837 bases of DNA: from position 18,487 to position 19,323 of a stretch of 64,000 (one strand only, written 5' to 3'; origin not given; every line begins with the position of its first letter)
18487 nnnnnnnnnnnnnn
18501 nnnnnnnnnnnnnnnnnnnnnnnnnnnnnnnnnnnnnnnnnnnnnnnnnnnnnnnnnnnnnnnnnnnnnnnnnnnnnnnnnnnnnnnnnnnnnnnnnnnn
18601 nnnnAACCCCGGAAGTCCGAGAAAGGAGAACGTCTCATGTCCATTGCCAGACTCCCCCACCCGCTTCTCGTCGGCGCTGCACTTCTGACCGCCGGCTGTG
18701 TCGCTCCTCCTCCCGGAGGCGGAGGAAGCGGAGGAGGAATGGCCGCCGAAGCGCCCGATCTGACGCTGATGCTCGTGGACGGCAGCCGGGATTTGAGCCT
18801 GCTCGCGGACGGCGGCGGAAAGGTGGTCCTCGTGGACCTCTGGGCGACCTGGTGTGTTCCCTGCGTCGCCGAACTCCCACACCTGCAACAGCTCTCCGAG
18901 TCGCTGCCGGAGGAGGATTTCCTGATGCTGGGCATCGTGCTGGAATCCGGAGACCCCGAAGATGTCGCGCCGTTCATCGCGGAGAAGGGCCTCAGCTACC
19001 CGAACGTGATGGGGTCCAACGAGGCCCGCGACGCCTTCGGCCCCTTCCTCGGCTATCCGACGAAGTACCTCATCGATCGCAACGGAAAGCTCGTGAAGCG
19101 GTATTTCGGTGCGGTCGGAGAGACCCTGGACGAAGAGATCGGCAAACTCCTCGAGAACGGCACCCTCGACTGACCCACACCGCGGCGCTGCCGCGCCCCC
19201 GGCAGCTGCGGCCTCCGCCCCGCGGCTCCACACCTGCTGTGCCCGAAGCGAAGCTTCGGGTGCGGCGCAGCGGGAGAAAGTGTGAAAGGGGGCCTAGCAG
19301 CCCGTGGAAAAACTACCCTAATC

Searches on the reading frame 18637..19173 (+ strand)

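Call 22: search_protein_families(library=pfam, proteins=[window:18637-19173:+], max_evalue=0.01)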
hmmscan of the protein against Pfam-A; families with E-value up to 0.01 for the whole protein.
window:18637-19173:+ (178 aa): 4 families
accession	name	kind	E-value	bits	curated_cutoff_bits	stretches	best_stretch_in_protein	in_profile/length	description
PF08534.16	Redoxin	-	3.9e-13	49.9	26.6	1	38-163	5-139/148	Redoxin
PF00578.27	AhpC-TSA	-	1.2e-12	48.3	26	1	37-154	3-123/124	AhpC/TSA family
PF00085.26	Thioredoxin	-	2.6e-05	24.6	23.5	1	62-96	19-52/103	Thioredoxin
PF13905.12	Thioredoxin_8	-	0.0012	19.5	27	1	61-151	1-93/94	Thioredoxin-like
